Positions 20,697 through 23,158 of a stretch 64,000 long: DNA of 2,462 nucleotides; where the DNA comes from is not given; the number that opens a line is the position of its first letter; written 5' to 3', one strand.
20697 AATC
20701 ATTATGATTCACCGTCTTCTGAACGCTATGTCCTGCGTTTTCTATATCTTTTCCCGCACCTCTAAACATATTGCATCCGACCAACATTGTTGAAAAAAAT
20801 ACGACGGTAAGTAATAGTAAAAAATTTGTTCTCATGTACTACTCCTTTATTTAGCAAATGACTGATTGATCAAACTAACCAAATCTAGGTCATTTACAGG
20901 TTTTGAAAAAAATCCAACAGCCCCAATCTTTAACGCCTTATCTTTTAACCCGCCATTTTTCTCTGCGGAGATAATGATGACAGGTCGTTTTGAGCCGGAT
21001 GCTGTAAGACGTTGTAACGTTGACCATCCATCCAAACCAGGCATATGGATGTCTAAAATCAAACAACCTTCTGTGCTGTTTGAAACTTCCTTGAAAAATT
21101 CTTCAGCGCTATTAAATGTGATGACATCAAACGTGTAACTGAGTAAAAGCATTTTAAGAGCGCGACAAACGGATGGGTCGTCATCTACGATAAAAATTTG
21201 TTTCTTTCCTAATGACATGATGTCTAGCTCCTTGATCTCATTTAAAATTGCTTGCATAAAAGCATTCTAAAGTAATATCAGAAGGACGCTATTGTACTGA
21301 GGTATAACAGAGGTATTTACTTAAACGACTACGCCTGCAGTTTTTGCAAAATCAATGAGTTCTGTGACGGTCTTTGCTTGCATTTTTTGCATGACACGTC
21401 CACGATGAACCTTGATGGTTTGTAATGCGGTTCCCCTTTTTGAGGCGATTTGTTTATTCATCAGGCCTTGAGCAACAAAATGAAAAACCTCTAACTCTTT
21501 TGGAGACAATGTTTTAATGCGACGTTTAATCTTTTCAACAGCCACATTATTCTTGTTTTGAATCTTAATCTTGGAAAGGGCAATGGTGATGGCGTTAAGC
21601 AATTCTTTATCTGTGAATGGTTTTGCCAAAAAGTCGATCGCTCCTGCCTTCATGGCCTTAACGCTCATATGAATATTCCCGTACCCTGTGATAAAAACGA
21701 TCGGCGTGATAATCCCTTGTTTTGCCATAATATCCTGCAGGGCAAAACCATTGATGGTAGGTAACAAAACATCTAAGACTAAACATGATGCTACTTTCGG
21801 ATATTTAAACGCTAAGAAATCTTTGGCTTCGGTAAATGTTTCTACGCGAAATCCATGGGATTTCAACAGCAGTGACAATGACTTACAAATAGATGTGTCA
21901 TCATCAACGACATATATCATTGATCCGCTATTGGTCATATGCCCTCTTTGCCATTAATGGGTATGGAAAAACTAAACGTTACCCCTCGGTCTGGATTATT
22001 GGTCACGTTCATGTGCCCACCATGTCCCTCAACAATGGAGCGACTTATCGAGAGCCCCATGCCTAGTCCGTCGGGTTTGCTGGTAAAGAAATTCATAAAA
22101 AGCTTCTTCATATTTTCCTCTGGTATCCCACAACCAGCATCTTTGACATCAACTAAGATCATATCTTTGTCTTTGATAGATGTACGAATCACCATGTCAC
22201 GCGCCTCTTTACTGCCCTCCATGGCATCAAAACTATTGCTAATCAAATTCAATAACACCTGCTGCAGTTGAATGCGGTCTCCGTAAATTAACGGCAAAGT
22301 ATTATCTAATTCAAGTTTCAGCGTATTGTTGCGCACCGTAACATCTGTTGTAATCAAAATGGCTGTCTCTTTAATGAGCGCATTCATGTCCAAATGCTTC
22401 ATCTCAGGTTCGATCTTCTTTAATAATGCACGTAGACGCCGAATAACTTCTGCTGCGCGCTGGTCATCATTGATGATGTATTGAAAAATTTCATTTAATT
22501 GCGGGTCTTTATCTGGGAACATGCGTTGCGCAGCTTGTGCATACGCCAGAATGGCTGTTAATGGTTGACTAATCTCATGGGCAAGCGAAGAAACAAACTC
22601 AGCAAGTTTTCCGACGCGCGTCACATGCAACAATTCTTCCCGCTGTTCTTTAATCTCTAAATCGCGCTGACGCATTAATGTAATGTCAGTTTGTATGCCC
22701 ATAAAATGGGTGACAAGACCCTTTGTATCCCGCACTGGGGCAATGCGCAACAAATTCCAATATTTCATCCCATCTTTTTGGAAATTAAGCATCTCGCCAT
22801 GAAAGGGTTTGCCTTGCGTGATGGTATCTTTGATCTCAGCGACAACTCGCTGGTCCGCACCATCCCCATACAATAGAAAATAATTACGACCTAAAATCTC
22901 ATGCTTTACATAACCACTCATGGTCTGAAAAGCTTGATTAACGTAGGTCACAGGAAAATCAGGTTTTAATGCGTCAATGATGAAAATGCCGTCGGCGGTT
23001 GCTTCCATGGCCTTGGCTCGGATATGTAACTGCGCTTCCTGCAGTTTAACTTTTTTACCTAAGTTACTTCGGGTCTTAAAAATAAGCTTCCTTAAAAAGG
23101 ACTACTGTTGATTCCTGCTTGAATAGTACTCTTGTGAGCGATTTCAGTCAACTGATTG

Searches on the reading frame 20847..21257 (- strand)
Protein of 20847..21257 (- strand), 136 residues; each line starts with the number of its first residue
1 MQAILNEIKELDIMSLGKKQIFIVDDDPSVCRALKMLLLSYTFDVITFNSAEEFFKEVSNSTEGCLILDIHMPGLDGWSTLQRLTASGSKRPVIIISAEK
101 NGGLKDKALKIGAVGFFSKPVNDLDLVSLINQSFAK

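Call 9: search_protein_families(library=pfam, proteins=[window:20847-21257:-], max_evalue=0.01)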
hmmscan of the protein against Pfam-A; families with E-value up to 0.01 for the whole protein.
window:20847-21257:- (136 aa): 2 families
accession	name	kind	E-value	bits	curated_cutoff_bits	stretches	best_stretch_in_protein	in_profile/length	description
PF00072.30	Response_reg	-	6.6e-24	84.7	30.2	1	21-130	1-110/111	Response regulator receiver domain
PF21714.3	KaiA_N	-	0.0033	18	27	1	21-101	3-82/125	Circadian clock protein KaiA, N-terminal domain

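Call 51: search_protein_families(library=ncbifam, proteins=[window:20847-21257:-], max_evalue=0.001)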
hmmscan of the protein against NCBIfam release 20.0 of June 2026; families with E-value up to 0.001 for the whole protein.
window:20847-21257:- (136 aa): 88 families (the best 25 are shown)
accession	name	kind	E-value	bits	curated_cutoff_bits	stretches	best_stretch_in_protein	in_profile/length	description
NF006900.1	PRK09390.1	equivalog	5.5e-26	91.3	255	1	18-135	4-121/203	response regulator FixJ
NF040749.1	tetrathio_RR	equivalog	1.6e-19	70.4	290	1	21-134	2-115/191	tetrathionate respiration response regulator TtrR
TIGR01818.1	ntrC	equivalog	2.5e-16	59.5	558.6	1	21-133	1-113/463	nitrogen regulation protein NR(I)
NF047793.1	ResRegPgtA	equivalog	3.6e-16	59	650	1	17-134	4-121/414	two-component system response regulator PgtA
NF007135.0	PRK09581.1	equivalog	5.2e-16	58.5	474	1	20-130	4-116/457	PleD family two-component system response regulator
NF007969.0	PRK10693.1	equivalog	3.4e-15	55.9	329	1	16-125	5-114/337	two-component system response regulator RssB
NF007005.1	PRK09468.1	equivalog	1.1e-14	54.4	331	1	19-131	4-116/237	osmolarity response regulator transcription factor OmpR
NF008176.1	PRK10923.1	equivalog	3.2e-14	52.4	620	1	18-133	3-118/469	nitrogen regulation protein NR(I)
NF045505.1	RR_RssB_Pseudo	equivalog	5.8e-13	48.6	700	1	18-127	5-114/394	two-component system response regulator RssB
NF041832.1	near_NosP_CTERM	subfamily_domain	6.8e-13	48.4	400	1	14-131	247-367/370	NahK/ErcS family hybrid sensor histidine kinase/response regulator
NF033117.2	vanR_ACDEGLN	exception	1.3e-12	47.8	350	1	21-131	1-110/226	VanR-ABDEGLN family response regulator transcription factor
NF007689.0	PRK10365.1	equivalog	3e-12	46.1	760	1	14-132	1-119/441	sigma-54-dependent response regulator transcription factor ZraR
NF045944.1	ResRegRpaBCyano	equivalog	4.1e-12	46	330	1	23-130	2-108/229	response regulator transcription factor RpaB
NF008199.0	PRK10955.1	equivalog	5.2e-12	46.2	341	1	20-131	3-112/232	envelope stress response regulator transcription factor CpxR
TIGR01387.1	cztR_silR_copR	subfamily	6.8e-12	45.5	279.2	1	21-131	1-111/218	heavy metal response regulator transcription factor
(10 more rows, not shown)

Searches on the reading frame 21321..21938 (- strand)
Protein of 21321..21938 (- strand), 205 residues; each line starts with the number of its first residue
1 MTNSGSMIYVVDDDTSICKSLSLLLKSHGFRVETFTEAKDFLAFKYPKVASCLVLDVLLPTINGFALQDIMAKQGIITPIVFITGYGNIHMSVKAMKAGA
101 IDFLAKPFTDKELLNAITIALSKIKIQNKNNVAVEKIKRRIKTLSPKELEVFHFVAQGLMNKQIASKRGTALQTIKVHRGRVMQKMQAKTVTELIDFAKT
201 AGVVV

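Call 9: search_protein_families(library=pfam, proteins=[window:21321-21938:-], max_evalue=0.01)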
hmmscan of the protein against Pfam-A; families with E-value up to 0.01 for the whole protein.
window:21321-21938:- (205 aa): 3 families
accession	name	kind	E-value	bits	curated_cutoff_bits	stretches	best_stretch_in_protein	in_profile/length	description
PF00072.30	Response_reg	-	2e-23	83.1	30.2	1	8-117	1-110/111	Response regulator receiver domain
PF00196.25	GerE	-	3.2e-16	59.1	23.5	1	143-198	2-57/57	Bacterial regulatory proteins, luxR family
PF08281.18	Sigma70_r4_2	-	0.0013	18.8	25.7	1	136-186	3-54/54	Sigma-70, region 4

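Call 31: search_solved_structures(query=window:21321-21938:-, max_evalue=1e-10)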
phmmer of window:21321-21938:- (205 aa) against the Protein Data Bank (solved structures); distinct sequences matched with E-value up to 1e-10: 28.
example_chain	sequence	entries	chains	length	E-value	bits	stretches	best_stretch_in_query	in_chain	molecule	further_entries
1yio_A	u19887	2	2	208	1.6e-41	145.5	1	7-197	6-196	response regulatory protein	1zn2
5xso_A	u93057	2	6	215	2.6e-37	131.8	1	3-203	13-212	Response regulator FixJ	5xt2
1d5w_A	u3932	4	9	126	3.2e-20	76.1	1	8-120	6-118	TRANSCRIPTIONAL REGULATORY PROTEIN FIXJ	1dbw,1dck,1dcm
1l5y_A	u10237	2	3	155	2.9e-16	63.3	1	7-130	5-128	C4-DICARBOXYLATE TRANSPORT TRANSCRIPTIONAL REGULATORY PROTEIN DCTD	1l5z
1qkk_A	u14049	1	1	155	3e-16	63.2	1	7-130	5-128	C4-DICARBOXYLATE TRANSPORT TRANSCRIPTIONAL REGULATORY PROTEIN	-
3t6k_A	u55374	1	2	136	8e-16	61.8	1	8-127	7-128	Response regulator receiver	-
4l4u_A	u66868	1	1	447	6.7e-15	58.8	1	7-142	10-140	Transcriptional regulator (NtrC family)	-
1zy2_A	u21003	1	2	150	1.7e-14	57.5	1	8-134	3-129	transcriptional regulator NtrC1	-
5tqj_A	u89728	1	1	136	2.9e-14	56.7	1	6-118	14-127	Response regulator receiver protein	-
1ny5_A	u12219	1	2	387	8.2e-14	55.3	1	8-141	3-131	transcriptional regulator (NtrC family)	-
1zit_A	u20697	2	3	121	1.3e-13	54.6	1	8-118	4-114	transcriptional regulator (NtrC family)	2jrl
8a5r_AAA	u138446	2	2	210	1.4e-13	54.5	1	133-203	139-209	Light-activated DNA-binding protein EL222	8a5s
4d6x_A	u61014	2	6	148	1.6e-13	54.3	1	7-128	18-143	BACTERIAL REGULATORY, FIS FAMILY PROTEIN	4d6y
3p7n_A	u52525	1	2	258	3.5e-13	53.2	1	133-203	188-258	Sensor histidine kinase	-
3dzd_A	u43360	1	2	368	6.1e-13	52.4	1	8-137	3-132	Transcriptional regulator (NtrC family)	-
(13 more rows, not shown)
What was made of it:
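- On FixJ/NarL (LuxR-type HTH) response regulators: Pfam Response_reg 2e-23 and GerE 3.2e-16 (call 9); full-length PDB matches to StyR and FixJ (call 31)
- Closest known: StyS/StyR and the STY2 site of the PstyA promoter. Same: StyR is the regulator's best solved relative (1YIO, 1.6e-41, call 31).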

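Call 46: find_related_loci(query=A2, collection=metagenome_contigs, flank=6000)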
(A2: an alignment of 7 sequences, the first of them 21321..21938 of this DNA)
Query A2 (205 aa) in metagenome_contigs; peptide patterns used: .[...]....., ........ (x = any residue, [..] = any of these).
600 stretches matched a pattern (row limit reached: there are more); 299 encode a relative of the query (tblastn E <= 1e-3); the best 80 are kept; 80 distinct loci.
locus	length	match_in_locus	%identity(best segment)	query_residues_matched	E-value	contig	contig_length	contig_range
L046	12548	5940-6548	75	1-203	2e-105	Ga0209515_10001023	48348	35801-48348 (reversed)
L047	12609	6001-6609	73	3-205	1e-103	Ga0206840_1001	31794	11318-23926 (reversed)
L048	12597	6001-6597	76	4-202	1e-103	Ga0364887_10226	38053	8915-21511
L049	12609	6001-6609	75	1-203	1e-102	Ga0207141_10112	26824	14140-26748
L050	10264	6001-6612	72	1-204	1e-102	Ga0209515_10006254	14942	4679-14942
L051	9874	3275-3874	76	4-203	9e-102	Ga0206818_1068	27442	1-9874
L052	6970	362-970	75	1-203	1e-101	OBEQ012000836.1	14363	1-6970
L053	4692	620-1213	74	7-205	2e-101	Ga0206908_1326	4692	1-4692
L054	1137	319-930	73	1-204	4e-110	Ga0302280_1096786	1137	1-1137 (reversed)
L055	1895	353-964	74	1-204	5e-107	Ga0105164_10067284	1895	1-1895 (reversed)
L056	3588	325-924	75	4-203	2e-102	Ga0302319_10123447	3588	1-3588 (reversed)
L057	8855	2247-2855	73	1-203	1e-100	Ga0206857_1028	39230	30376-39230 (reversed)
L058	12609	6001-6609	73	1-203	1e-100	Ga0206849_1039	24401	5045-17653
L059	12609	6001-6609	74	1-203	2e-100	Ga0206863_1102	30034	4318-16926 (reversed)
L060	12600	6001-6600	74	4-203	2e-99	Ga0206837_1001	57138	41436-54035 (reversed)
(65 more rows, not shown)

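Call 51: search_protein_families(library=ncbifam, proteins=[window:21321-21938:-], max_evalue=0.001)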
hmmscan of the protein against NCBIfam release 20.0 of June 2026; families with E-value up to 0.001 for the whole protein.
window:21321-21938:- (205 aa): 98 families (the best 25 are shown)
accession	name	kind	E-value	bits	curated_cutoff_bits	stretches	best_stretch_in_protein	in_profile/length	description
NF006900.1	PRK09390.1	equivalog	6e-54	182.6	255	1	6-202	5-201/203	response regulator FixJ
NF040749.1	tetrathio_RR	equivalog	2.9e-45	154.3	290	1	7-196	1-186/191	tetrathionate respiration response regulator TtrR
NF047793.1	ResRegPgtA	equivalog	8.2e-23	80.9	650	1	1-125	1-125/414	two-component system response regulator PgtA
NF045944.1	ResRegRpaBCyano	equivalog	1.1e-19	70.7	330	1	10-132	2-123/229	response regulator transcription factor RpaB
NF053854.1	RespRegPhoBBctds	equivalog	3.1e-19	69.2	270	1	8-144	1-138/225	two-component system response regulator PhoB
NF011896.0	PRK15369.1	equivalog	1.7e-18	67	242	1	8-203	6-209/211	two component system response regulator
NF040689.1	MtrAB_MtrA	equivalog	4.5e-18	65.4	300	1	8-138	1-130/219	MtrAB system response regulator MtrA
TIGR01818.1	ntrC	equivalog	5.4e-18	65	558.6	1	8-163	1-157/463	nitrogen regulation protein NR(I)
NF051870.1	NAssimRespRegNtrX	equivalog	1.3e-17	63.9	600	1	8-132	4-130/452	nitrogen assimilation response regulator NtrX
NF008296.0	PRK11083.1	equivalog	3.4e-17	62.6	273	1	7-134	5-131/228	two-component system response regulator CreB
NF008176.1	PRK10923.1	equivalog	5.3e-17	61.6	620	1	7-151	5-150/469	nitrogen regulation protein NR(I)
NF033791.1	ActR_PrrA_rreg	equivalog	8.2e-17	61.7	250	1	8-138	4-134/173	ActR/PrrA/RegA family redox response regulator transcription factor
NF041733.1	resp_reg_CseB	equivalog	2.9e-16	59.5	350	1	8-145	3-138/228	two-component system response regulator CseB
NF007005.1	PRK09468.1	equivalog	3.6e-16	59.3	331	1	6-124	4-122/237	osmolarity response regulator transcription factor OmpR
NF008469.0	PRK11361.1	equivalog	6.2e-16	58.1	714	1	6-151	5-155/461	acetoacetate metabolism transcriptional regulator AtoC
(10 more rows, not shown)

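Call 52: find_homologous_proteins(query=window:21321-21938:-, max_evalue=1e-40)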
Query window:21321-21938:- (205 aa): 7254 proteins with E <= 1e-40 among 8000 candidates; the best 120 are listed.
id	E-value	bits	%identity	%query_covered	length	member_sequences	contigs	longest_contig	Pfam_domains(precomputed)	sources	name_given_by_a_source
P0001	2.6e-125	433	100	100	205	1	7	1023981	PF00196.26,PF00072.31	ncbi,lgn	-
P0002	7.8e-100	350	79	99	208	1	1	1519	PF00196.26,PF00072.31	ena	-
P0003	7.6e-99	347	78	99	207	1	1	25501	PF00196.26,PF00072.31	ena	-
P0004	3.1e-97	342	76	99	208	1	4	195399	PF00196.26,PF08281.19,PF00072.31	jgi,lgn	jgi:FixJ family two-component response regulator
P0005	3.7e-97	342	77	98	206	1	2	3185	PF00196.26,PF00072.31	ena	-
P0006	4.4e-97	341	76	99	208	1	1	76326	PF00196.26,PF00072.31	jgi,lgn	-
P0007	1.5e-96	340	78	99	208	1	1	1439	PF00196.26,PF00072.31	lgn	-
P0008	3.3e-96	338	76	99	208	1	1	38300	PF00196.26,PF00072.31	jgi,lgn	-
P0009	4.1e-96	338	75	99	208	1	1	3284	PF00196.26,PF00072.31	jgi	jgi:FixJ family two-component response regulator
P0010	6.1e-96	338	76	99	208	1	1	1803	PF00196.26,PF00072.31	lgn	-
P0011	6.3e-96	338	76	99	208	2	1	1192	PF00196.26,PF00072.31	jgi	jgi:FixJ family two-component response regulator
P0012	1.0e-95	337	74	99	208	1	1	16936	PF00196.26,PF08281.19,PF00072.31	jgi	-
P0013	1.1e-95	337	76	99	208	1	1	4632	PF00196.26,PF00072.31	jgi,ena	jgi:FixJ family two-component response regulator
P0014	1.3e-95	337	75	100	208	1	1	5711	PF00196.26,PF00072.31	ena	-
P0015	1.5e-95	336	76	99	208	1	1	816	PF00196.26,PF00072.31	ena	-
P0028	1.1e-94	334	74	100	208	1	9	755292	PF00196.26,PF00072.31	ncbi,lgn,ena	-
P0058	2.6e-93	329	73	100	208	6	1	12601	PF00196.26,PF00072.31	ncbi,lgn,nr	ncbi:MAG: response regulator [Candidatus Omnitrophota bacterium]|nr:response regulator [Candidatus O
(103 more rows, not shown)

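Call 53: list_cluster_members(proteins=[P0001, P0028, P0058])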
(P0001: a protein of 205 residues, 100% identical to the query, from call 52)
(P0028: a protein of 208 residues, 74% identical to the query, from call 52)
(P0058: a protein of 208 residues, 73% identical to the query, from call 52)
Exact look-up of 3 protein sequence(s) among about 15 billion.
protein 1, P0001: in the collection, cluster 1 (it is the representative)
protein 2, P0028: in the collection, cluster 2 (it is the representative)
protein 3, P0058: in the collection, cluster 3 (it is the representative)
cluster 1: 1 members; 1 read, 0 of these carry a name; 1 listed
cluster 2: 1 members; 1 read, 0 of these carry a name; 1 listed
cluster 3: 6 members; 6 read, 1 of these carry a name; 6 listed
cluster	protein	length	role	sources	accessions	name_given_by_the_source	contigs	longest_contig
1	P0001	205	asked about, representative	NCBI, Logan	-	-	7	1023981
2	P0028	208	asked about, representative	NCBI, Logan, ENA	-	-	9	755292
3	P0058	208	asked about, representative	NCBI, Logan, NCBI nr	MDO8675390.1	MAG: response regulator [Candidatus Omnitrophota bacterium] | response regulator [Candidatus Omnitrophota bacterium]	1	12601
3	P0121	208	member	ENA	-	-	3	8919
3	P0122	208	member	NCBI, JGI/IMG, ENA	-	-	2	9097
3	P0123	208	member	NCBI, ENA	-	-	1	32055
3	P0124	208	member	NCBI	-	-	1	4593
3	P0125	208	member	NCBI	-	-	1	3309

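Call 54: find_encoding_contigs(protein=P0001, flank=2000, max_places=10)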
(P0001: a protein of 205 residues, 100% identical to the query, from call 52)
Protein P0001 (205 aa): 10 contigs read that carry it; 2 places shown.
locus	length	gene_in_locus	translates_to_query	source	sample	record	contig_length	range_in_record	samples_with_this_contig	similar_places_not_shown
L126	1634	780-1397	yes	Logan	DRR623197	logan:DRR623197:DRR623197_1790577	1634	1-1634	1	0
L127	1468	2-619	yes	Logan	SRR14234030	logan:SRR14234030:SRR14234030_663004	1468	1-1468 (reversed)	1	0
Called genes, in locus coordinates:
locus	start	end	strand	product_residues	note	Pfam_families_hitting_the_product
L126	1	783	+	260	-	?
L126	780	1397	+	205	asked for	PF00072:Response_reg, PF00196:GerE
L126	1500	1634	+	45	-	?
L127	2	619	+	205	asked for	PF00072:Response_reg, PF00196:GerE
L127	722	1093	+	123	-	PF00072:Response_reg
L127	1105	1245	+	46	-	PF08085:Entericidin (faint)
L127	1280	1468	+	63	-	?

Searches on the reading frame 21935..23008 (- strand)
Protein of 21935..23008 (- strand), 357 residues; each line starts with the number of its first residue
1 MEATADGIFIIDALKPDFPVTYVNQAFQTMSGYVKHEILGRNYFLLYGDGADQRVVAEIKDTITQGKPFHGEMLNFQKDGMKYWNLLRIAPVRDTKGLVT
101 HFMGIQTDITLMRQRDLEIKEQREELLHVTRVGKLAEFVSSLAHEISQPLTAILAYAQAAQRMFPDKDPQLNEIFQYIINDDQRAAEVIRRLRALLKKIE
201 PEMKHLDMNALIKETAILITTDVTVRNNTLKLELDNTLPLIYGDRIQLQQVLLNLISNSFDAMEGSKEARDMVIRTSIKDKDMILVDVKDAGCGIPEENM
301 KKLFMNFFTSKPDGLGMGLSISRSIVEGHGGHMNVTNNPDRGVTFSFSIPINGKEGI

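Call 9: search_protein_families(library=pfam, proteins=[window:21935-23008:-], max_evalue=0.01)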
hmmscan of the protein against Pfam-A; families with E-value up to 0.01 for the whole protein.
window:21935-23008:- (357 aa): 9 families
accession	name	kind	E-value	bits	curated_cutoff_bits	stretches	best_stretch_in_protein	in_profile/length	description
PF02518.31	HATPase_c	-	3.9e-24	85.7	26.4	1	243-351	1-109/111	Histidine kinase-, DNA gyrase B-, and HSP90-like ATPase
PF13426.13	PAS_9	-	8.9e-18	64.9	27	1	6-110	2-102/103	PAS domain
PF00989.32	PAS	-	2.5e-13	50.5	22.6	1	1-109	7-113/113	PAS fold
PF00512.31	HisKA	-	1.9e-10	41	26.9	1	135-196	2-61/66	His Kinase A (phospho-acceptor) domain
PF08447.18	PAS_3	-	6.5e-09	36.4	25.6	1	21-105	2-88/89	PAS fold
PF08448.16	PAS_4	-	5.2e-07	30.3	23.1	1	4-110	4-106/110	PAS fold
PF13188.13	PAS_8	-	2.8e-05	24.3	21.8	1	1-37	7-41/65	PAS domain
PF14501.12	HATPase_c_5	-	0.00038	20.8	22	1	247-346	5-98/102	GHKL domain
PF13589.12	HATPase_c_3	-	0.0057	17.1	25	0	247-313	2-62/137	Histidine kinase-, DNA gyrase B-, and HSP90-like ATPase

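Call 32: search_solved_structures(query=window:21935-23008:-, max_evalue=1e-10)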
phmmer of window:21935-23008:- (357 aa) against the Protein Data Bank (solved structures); distinct sequences matched with E-value up to 1e-10: 139 (the best 60 are shown).
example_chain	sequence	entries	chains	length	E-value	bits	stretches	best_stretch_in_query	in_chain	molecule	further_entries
4gcz_A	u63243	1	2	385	1.5e-69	238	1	6-351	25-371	Blue-light photoreceptor, Sensor protein fixL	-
8a3u_A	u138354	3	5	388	2.2e-69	237.4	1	2-351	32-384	Putative Sensory box protein,Sensor protein FixL | Putative Sensory box protein,Putative Sensory box protein,Sensor protein FixL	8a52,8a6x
8a7f_A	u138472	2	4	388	1.5e-68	234.7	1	2-351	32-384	Putative Sensory box protein,Sensor protein FixL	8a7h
3a0r_A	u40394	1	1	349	2.9e-32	115.4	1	13-351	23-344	Sensor protein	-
9vf7_A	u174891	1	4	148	4e-29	105.1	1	3-113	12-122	histidine kinase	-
9qq6_A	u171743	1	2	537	9.8e-29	103.8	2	121-351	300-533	histidine kinase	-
9vf8_A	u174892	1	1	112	1.5e-28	103.2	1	7-110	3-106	histidine kinase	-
9jfj_A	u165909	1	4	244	3e-27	98.9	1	125-352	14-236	Sensor histidine kinase ZraS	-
2z6c_A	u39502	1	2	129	5.4e-26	94.8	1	9-110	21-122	Phototropin-1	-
8pm1_A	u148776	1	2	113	3.2e-25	92.2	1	5-111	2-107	histidine kinase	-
6rhg_A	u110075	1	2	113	3.3e-25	92.2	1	5-111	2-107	Multi-sensor hybrid histidine kinase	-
6rhf_A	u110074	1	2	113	3.3e-25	92.2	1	5-111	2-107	Multi-sensor hybrid histidine kinase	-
6y7u_A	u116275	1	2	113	3.3e-25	92.2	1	5-111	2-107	Multi-sensor hybrid histidine kinase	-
7oo9_A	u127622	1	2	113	4.3e-25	91.8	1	5-111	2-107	Hybrid sensor histidine kinase/response regulator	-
9u5n_A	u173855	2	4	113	4.6e-25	91.7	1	5-111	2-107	histidine kinase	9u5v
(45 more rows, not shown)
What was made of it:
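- On LOV photoreceptor (kinase sensor; also the window's 'LOV-LuxR'): The fold-level relation to LOV is clear (call 32).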

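Call 51: search_protein_families(library=ncbifam, proteins=[window:21935-23008:-], max_evalue=0.001)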
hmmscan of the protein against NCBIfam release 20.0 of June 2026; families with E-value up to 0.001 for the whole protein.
window:21935-23008:- (357 aa): 89 families (the best 25 are shown)
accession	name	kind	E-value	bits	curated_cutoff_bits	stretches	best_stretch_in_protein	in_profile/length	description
NF008468.0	PRK11360.1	equivalog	3.6e-60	204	646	1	1-354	274-611/616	two-component system sensor histidine kinase AtoS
NF041777.1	sens_FixL_Rhizob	equivalog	5.3e-60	203.4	850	1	20-353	145-483/485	sensor protein FixL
NF052574.1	HisKinEspCMyxo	equivalog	5.1e-50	170.4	1200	1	4-350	293-636/785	serine histidine kinase EspC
NF010076.0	PRK13557.1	subfamily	2.1e-46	158.4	631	1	3-353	38-396/540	histidine kinase famiy protein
TIGR02938.1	nifL_nitrog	equivalog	8.8e-44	149.8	242.45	2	134-346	275-489/494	nitrogen fixation negative regulator NifL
NF010411.0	PRK13837.1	equivalog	2.6e-36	125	647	1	116-354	431-678/828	two-component system VirA-like sensor kinase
NF007688.0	PRK10364.1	equivalog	1.1e-35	123.3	479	1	115-354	225-454/460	two-component system sensor histidine kinase ZraS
NF040750.1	tetrathio_HK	equivalog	4.6e-32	111.2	750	1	114-340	317-543/555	tetrathionate respiration histidine kinase TtrS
NF046044.1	PnpS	equivalog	2.5e-31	109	400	1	3-350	63-390/390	two-component system histidine kinase PnpS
NF047794.1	HisKinPtgB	equivalog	1.1e-30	106.5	1000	1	106-337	413-641/656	two-component system sensor histidine kinase PgtB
NF053867.1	SprKinKinDBac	equivalog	3.8e-30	104.8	775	1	110-352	265-498/500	sporulation kinase KinD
NF052573.1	HisKinEspAMyxo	equivalog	4.3e-30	104.4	1400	1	20-350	276-610/755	serine histidine kinase EspA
NF010077.0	PRK13559.1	subfamily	6.2e-30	104.3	361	1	2-124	50-172/364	hypothetical protein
NF006800.0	PRK09303.1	equivalog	1.1e-29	103.6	342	1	110-352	128-378/383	histidine kinase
NF052652.1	YtvA_fam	equivalog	2.3e-29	102.6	250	1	2-127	7-132/243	YtvA family blue-light photoreceptor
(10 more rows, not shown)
